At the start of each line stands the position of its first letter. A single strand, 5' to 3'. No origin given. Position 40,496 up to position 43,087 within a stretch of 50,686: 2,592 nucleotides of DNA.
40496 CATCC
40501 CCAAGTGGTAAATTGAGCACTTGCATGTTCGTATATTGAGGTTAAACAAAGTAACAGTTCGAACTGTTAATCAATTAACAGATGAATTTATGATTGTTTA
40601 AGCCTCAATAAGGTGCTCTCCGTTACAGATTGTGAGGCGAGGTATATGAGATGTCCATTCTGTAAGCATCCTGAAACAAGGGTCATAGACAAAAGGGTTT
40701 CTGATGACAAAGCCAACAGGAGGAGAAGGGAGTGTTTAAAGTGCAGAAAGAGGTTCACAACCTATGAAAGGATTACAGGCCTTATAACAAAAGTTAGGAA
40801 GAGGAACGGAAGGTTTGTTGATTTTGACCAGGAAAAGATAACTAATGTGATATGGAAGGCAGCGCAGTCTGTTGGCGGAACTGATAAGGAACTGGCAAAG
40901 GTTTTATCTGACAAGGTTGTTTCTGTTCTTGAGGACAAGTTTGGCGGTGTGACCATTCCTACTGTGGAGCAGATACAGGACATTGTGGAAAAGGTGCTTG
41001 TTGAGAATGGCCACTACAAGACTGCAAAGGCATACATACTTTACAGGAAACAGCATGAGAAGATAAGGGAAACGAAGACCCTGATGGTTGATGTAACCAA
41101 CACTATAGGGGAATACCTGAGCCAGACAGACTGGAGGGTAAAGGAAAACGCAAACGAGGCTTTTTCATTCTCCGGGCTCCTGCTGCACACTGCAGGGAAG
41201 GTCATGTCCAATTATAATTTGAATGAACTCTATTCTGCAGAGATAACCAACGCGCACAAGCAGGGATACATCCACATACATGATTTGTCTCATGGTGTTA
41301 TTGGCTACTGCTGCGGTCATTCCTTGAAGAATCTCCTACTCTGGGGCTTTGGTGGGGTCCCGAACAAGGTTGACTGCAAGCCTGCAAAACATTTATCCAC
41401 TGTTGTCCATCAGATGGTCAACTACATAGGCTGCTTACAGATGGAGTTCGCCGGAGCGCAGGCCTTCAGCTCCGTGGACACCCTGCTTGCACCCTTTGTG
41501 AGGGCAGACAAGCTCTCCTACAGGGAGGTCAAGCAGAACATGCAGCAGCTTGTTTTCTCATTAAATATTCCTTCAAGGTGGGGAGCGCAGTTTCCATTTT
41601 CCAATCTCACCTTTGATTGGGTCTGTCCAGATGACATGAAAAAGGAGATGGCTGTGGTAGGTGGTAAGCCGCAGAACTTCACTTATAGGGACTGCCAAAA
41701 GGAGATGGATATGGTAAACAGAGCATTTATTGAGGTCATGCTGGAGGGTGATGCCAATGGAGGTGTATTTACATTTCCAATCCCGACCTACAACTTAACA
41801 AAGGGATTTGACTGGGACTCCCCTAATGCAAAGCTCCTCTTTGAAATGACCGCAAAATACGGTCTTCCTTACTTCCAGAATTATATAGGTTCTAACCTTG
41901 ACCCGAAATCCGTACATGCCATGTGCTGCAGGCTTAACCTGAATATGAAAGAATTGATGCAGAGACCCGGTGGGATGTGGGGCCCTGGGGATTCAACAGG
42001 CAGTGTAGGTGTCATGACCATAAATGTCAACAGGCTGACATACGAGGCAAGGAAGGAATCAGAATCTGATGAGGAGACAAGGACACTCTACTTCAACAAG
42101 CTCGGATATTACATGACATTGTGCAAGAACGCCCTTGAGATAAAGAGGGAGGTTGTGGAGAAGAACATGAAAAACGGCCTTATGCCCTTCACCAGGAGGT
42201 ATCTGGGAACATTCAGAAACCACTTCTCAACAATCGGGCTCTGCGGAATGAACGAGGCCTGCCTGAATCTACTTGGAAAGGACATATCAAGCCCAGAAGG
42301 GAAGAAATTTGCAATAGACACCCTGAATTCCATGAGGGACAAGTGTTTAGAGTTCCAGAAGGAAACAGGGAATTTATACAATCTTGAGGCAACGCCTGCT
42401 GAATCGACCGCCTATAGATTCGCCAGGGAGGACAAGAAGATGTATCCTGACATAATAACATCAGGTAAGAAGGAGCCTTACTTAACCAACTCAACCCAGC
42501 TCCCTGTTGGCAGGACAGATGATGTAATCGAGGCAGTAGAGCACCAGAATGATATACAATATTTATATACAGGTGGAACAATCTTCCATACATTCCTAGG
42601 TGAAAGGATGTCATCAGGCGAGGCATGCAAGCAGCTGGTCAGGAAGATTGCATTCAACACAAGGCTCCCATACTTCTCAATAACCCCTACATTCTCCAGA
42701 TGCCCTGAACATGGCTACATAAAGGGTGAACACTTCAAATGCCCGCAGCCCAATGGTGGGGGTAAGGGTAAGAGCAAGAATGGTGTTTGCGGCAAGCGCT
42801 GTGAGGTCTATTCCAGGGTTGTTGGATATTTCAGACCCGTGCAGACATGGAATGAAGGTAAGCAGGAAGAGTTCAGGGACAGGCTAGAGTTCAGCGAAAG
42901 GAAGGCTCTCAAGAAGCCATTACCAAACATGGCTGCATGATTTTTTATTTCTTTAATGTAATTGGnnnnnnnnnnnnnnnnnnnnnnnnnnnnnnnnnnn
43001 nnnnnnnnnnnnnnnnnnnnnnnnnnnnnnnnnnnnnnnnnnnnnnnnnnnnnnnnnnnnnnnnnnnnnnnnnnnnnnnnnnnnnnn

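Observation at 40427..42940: Class III ribonucleotide reductase fused to an NrdR-type zinc ribbon, behind tandem NrdR-box-like operators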

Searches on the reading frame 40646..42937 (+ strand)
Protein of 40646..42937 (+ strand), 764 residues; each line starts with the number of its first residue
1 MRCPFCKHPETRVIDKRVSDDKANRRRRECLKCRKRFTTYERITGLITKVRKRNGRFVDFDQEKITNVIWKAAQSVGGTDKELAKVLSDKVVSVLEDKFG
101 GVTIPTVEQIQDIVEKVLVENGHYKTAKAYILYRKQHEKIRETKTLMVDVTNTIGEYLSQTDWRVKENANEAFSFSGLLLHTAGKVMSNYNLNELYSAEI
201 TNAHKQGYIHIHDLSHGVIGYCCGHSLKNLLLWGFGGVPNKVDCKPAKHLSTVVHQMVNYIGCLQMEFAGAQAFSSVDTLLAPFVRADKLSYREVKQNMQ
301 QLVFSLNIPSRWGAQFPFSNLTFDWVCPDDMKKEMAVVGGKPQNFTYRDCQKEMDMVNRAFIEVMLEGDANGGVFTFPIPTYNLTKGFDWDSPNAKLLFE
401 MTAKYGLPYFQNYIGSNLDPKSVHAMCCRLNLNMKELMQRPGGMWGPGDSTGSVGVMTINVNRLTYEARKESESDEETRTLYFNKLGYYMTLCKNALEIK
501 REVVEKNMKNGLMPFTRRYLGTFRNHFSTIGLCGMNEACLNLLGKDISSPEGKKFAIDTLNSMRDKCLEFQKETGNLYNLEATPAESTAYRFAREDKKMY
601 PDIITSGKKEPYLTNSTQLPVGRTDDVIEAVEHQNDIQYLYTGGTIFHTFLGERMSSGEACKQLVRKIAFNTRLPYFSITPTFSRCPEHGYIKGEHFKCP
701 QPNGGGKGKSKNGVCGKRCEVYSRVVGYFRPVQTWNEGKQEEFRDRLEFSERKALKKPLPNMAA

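Call 5: search_protein_families(library=pfam, proteins=[window:40646-42937:+], max_evalue=1)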
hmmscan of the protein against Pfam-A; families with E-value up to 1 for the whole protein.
window:40646-42937:+ (764 aa): 4 families
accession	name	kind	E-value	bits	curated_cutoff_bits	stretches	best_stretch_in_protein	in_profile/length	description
PF13597.11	NRDD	-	5.8e-181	603.4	26.2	1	167-749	1-562/562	Anaerobic ribonucleoside-triphosphate reductase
PF03477.21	ATP-cone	-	4.5e-24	85.2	25.8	1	49-138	2-87/88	ATP cone domain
PF22811.2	Zn_ribbon_NrdR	-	4.6e-16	58.9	27.2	1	1-41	1-42/42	Transcriptional repressor NrdR-like, N-terminal domain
PF10264.15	Stork_head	-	0.014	16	27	1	85-132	29-76/79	Winged helix Storkhead-box1 domain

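Call 6: search_protein_families(library=ncbifam, proteins=[window:40646-42937:+], max_evalue=1)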
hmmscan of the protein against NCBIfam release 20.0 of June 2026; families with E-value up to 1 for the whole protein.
window:40646-42937:+ (764 aa): 18 families
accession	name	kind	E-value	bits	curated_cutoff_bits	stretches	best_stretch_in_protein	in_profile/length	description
NF006126.0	PRK08270.1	equivalog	0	1013.1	548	1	48-750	3-682/684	ribonucleoside triphosphate reductase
TIGR02487.1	NrdD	equivalog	1.2e-153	512.7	326.35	1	166-748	1-580/581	anaerobic ribonucleoside-triphosphate reductase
NF006358.0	PRK08579.1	equivalog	9e-118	394.1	585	2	149-439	8-295/624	anaerobic ribonucleoside triphosphate reductase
NF005497.0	PRK07111.1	equivalog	2.3e-72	244.5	764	3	47-287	2-235/746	anaerobic ribonucleoside triphosphate reductase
NF006127.0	PRK08271.1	equivalog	2.6e-61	207.9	545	1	197-746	100-624/631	anaerobic ribonucleoside-triphosphate reductase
NF006732.0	PRK09263.1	equivalog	4.4e-58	197.3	657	2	48-301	3-252/712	anaerobic ribonucleoside-triphosphate reductase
TIGR02827.1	RNR_anaer_Bdell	equivalog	9.5e-44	149.9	568.3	1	197-746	73-594/596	anaerobic ribonucleoside-triphosphate reductase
NF011292.0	PRK14704.1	equivalog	3.4e-25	88.7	736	2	529-748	405-616/618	anaerobic ribonucleoside triphosphate reductase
NF005010.0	PRK06406.1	subfamily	3.8e-21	75.1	1125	1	47-147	4-105/771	vitamin B12-dependent ribonucleotide reductase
TIGR00244.1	TIGR00244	equivalog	3.7e-20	72.5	124.65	1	1-86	1-87/147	transcriptional regulator NrdR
NF006207.0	PRK08332.1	equivalog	7.8e-18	63.2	2400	1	47-149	3-104/1684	vitamin B12-dependent ribonucleotide reductase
NF009028.0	PRK12364.1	equivalog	7.3e-17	60.6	1377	1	49-152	2-106/842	ribonucleoside-diphosphate reductase subunit alpha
NF005544.0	PRK07207.1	equivalog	1.6e-12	46.1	965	1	47-146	33-139/965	ribonucleoside-diphosphate reductase subunit alpha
NF009029.0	PRK12365.1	equivalog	2.3e-10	39.1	1350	1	48-156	118-233/1046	ribonucleoside-diphosphate reductase subunit alpha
TIGR02921.1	PEP_integral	hypoth_equivalog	0.019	13.2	200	1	82-142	743-803/922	TIGR02921 family PEP-CTERM protein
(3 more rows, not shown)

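Call 12: find_encoding_contigs(protein=window:40646-42937:+, flank=3000, max_places=6)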
Protein window:40646-42937:+ (764 aa): no gene with exactly this product is on record in the collection.

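Call 13: find_related_loci(query=window:40646-42937:+, collection=genome_contigs, flank=3000)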
Query window:40646-42937:+ (764 aa) in genome_contigs; peptide patterns used: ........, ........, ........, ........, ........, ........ (x = any residue, [..] = any of these).
600 stretches matched a pattern (row limit reached: there are more); 579 encode a relative of the query (tblastn E <= 1e-3); the best 80 are kept; 80 distinct loci.
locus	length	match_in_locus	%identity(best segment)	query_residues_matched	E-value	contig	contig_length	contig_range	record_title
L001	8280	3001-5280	86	1-764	0e+0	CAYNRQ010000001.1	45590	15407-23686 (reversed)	MAG TPA_asm: uncultured archaeon isolate binchicken_co19_608 genome assembly, contig: NODE_945_length_45590_cov_9.305501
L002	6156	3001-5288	80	1-756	0e+0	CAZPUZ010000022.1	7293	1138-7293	MAG TPA_asm: uncultured archaeon isolate binchicken_co19_610 genome assembly, contig: NODE_17900_length_7293_cov_3.74551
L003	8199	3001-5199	67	1-755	0e+0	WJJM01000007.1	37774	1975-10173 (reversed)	MAG: Candidatus Woesearchaeota archaeon isolate Bin_028 k141_663919, whole genome shotgun sequence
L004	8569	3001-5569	71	1-759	0e+0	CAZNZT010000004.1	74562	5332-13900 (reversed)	MAG TPA_asm: uncultured Methanosarcinales archaeon isolate binchicken_co256_988 genome assembly, contig: NODE_265_length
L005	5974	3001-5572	69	1-761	0e+0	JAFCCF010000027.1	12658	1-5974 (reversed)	MAG: Candidatus Aminicenantes bacterium isolate AB_1215_Bin_51 AB_1215_Bin_51.fna_scaffold_7070, whole genome shotgun se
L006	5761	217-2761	67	1-759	0e+0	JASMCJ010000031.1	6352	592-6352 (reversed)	MAG: Candidatus Woesearchaeota archaeon isolate ETNP3_MAG_14 c_000000764846, whole genome shotgun sequence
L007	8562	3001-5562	68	1-760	0e+0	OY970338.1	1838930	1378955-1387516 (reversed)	MAG: uncultured Candidatus Woesearchaeota archaeon isolate MFD02416.bin.c.18 genome assembly, chromosome: 1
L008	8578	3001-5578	68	1-757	0e+0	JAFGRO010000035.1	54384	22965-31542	MAG: Candidatus Woesearchaeota archaeon isolate Zod_Metabat.833 k87_5632223, whole genome shotgun sequence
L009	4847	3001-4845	77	1-615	0e+0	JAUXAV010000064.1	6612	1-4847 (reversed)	MAG: Candidatus Aenigmatarchaeota archaeon isolate CSMAG_2771 CSMAG_2771_k141_1044513_length_6612_cov_196.1573, whole ge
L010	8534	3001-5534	68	1-755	0e+0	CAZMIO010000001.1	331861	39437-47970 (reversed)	MAG TPA_asm: uncultured Methanosarcinales archaeon isolate binchicken_co48_311 genome assembly, contig: NODE_6_length_33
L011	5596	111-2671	65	1-759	0e+0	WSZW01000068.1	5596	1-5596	MAG: archaeon isolate GLR112 c_000000284281, whole genome shotgun sequence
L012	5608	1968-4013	61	47-749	0e+0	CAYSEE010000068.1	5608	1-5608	MAG TPA_asm: uncultured Clostridia bacterium isolate binchicken_co184_665 genome assembly, contig: NODE_30931_length_560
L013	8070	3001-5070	59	47-757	0e+0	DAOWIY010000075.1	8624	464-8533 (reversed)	MAG TPA_asm: Clostridia bacterium isolate CSMAG_2055 CSMAG_2055_k141_1689165_length_8624_cov_47.2689, whole genome shotg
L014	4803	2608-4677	59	47-757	0e+0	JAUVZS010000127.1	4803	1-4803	MAG: Clostridia bacterium isolate CSMAG_1274 CSMAG_1274_k141_1975238_length_4803_cov_4.7572, whole genome shotgun sequen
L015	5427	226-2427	54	31-754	0e+0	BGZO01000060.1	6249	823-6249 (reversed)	Candidatus Termititenax persephonae NkOx7-02 DNA, TG2_NkOx7-02_NODE_060, whole genome shotgun sequence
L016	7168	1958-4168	68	1-755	0e+0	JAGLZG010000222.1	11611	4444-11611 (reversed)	MAG: Nanoarchaeota archaeon isolate RS_13_58 ZL320.bin.58.fa_222, whole genome shotgun sequence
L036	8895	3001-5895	53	1-750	0e+0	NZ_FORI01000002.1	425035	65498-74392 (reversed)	Treponema bryantii strain XBD1002, whole genome shotgun sequence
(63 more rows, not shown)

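Call 22: search_protein_families(library=pfam, proteins=[L007:3001-5601:+, L003:3001-5271:+, L016:1958-4237:+, L001:3001-5280:+, L004:3001-3453:+, L004:3458-5920:+, L006:217-672:+, L006:683-2788:+, L036:3001-3468:+, L036:3468-5576:+], max_evalue=0.001)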
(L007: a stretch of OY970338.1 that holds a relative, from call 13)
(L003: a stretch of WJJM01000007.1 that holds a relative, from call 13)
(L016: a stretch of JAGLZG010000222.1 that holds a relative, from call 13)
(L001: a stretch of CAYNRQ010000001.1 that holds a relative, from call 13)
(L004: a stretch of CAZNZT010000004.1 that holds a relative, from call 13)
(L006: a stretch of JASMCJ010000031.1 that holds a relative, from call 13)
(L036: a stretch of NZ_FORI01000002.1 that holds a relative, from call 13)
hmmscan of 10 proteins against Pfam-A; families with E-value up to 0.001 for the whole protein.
L007:3001-5601:+ (867 aa): 3 families
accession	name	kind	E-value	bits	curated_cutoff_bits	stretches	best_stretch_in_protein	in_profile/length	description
PF13597.11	NRDD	-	1e-180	602.6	26.2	1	282-843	1-562/562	Anaerobic ribonucleoside-triphosphate reductase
PF03477.21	ATP-cone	-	7.9e-42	142.2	25.8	2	164-253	2-87/88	ATP cone domain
PF22811.2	Zn_ribbon_NrdR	-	5.5e-17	61.9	27.2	1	1-42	1-42/42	Transcriptional repressor NrdR-like, N-terminal domain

L003:3001-5271:+ (757 aa): 3 families
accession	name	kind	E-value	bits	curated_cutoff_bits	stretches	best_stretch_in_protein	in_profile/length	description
PF13597.11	NRDD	-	1.4e-187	625.3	26.2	1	166-727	1-562/562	Anaerobic ribonucleoside-triphosphate reductase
PF03477.21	ATP-cone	-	1.1e-24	87.3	25.8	1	48-137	1-87/88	ATP cone domain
PF22811.2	Zn_ribbon_NrdR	-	5.4e-14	52.3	27.2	1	1-40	1-42/42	Transcriptional repressor NrdR-like, N-terminal domain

L016:1958-4237:+ (760 aa): 3 families
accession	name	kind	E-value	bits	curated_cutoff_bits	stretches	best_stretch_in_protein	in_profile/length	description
PF13597.11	NRDD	-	1.5e-187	625.1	26.2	1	169-731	1-562/562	Anaerobic ribonucleoside-triphosphate reductase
PF03477.21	ATP-cone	-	8.7e-23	81.1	25.8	1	52-141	2-88/88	ATP cone domain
PF22811.2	Zn_ribbon_NrdR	-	6.6e-18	64.8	27.2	1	1-42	1-42/42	Transcriptional repressor NrdR-like, N-terminal domain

L001:3001-5280:+ (760 aa): 3 families
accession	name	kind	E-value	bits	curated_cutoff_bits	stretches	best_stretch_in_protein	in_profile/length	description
PF13597.11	NRDD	-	5.1e-186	620.1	26.2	1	167-745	1-562/562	Anaerobic ribonucleoside-triphosphate reductase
PF03477.21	ATP-cone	-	5.8e-24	84.9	25.8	1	49-138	2-87/88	ATP cone domain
PF22811.2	Zn_ribbon_NrdR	-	1.6e-16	60.4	27.2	1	1-41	1-42/42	Transcriptional repressor NrdR-like, N-terminal domain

L004:3001-3453:+ (151 aa): 2 families
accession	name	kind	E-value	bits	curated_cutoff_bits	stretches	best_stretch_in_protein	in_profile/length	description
PF03477.21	ATP-cone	-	1.2e-25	90.3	25.8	1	50-136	2-87/88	ATP cone domain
PF22811.2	Zn_ribbon_NrdR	-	2.4e-17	63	27.2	1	1-42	1-42/42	Transcriptional repressor NrdR-like, N-terminal domain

L004:3458-5920:+ (821 aa): 2 families
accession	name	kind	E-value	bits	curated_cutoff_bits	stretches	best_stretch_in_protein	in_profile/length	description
PF13597.11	NRDD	-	2.2e-193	644.4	26.2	1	133-694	1-562/562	Anaerobic ribonucleoside-triphosphate reductase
PF03477.21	ATP-cone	-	1.6e-23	83.5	25.8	1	10-104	2-87/88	ATP cone domain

L006:217-672:+ (152 aa): 2 families
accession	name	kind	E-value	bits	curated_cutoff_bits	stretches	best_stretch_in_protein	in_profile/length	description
PF03477.21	ATP-cone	-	7.9e-21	74.8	25.8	1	50-135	2-86/88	ATP cone domain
PF22811.2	Zn_ribbon_NrdR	-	2.1e-18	66.4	27.2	1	1-42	1-42/42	Transcriptional repressor NrdR-like, N-terminal domain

L006:683-2788:+ (702 aa): 2 families
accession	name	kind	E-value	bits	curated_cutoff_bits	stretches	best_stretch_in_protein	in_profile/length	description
PF13597.11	NRDD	-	2.8e-183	611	26.2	1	122-683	1-562/562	Anaerobic ribonucleoside-triphosphate reductase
PF03477.21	ATP-cone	-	2.8e-23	82.7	25.8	1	4-94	2-88/88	ATP cone domain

L036:3001-3468:+ (156 aa): 2 families
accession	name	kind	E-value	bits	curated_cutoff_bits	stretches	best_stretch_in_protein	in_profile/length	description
PF03477.21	ATP-cone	-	8.5e-23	81.2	25.8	1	50-138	2-87/88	ATP cone domain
PF22811.2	Zn_ribbon_NrdR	-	6.4e-20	71.3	27.2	1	1-42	1-42/42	Transcriptional repressor NrdR-like, N-terminal domain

L036:3468-5576:+ (703 aa): 2 families
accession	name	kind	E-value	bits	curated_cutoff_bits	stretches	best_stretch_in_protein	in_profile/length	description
PF13597.11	NRDD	-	2.2e-175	585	26.2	1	150-680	1-531/562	Anaerobic ribonucleoside-triphosphate reductase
PF03477.21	ATP-cone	-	2.3e-19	70.1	25.8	1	28-121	2-87/88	ATP cone domain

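Call 69: search_solved_structures(query=window:40646-42937:+, max_evalue=1e-10, show_alignments=1)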
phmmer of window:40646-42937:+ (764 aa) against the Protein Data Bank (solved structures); distinct sequences matched with E-value up to 1e-10: 6.
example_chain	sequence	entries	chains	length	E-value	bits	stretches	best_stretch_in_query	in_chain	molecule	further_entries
4coi_A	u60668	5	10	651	7.1e-35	123.7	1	199-751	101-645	ANAEROBIC RIBONUCLEOSIDE-TRIPHOSPHATE REDUCTASE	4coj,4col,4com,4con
4u3e_A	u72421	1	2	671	7.8e-35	123.5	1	199-751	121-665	Ribonucleoside triphosphate reductase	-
8p23_A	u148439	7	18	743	9.8e-35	123.2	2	46-303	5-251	Anaerobic ribonucleoside-triphosphate reductase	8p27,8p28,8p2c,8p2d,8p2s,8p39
9d3x_A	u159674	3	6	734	3.6e-27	98.2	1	47-287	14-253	Anaerobic ribonucleoside-triphosphate reductase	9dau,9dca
7p37_A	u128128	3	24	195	3e-14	55.5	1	1-86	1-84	Transcriptional repressor NrdR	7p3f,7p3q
1h78_A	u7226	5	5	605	6.6e-14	54.4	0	450-703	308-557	ANAEROBIC RIBONUCLEOTIDE-TRIPHOSPHATE REDUCTASE LARGE CHAIN | ANAEROBIC RIBONUCLEOTIDE-TRIPHOSPHATE REDUCTASE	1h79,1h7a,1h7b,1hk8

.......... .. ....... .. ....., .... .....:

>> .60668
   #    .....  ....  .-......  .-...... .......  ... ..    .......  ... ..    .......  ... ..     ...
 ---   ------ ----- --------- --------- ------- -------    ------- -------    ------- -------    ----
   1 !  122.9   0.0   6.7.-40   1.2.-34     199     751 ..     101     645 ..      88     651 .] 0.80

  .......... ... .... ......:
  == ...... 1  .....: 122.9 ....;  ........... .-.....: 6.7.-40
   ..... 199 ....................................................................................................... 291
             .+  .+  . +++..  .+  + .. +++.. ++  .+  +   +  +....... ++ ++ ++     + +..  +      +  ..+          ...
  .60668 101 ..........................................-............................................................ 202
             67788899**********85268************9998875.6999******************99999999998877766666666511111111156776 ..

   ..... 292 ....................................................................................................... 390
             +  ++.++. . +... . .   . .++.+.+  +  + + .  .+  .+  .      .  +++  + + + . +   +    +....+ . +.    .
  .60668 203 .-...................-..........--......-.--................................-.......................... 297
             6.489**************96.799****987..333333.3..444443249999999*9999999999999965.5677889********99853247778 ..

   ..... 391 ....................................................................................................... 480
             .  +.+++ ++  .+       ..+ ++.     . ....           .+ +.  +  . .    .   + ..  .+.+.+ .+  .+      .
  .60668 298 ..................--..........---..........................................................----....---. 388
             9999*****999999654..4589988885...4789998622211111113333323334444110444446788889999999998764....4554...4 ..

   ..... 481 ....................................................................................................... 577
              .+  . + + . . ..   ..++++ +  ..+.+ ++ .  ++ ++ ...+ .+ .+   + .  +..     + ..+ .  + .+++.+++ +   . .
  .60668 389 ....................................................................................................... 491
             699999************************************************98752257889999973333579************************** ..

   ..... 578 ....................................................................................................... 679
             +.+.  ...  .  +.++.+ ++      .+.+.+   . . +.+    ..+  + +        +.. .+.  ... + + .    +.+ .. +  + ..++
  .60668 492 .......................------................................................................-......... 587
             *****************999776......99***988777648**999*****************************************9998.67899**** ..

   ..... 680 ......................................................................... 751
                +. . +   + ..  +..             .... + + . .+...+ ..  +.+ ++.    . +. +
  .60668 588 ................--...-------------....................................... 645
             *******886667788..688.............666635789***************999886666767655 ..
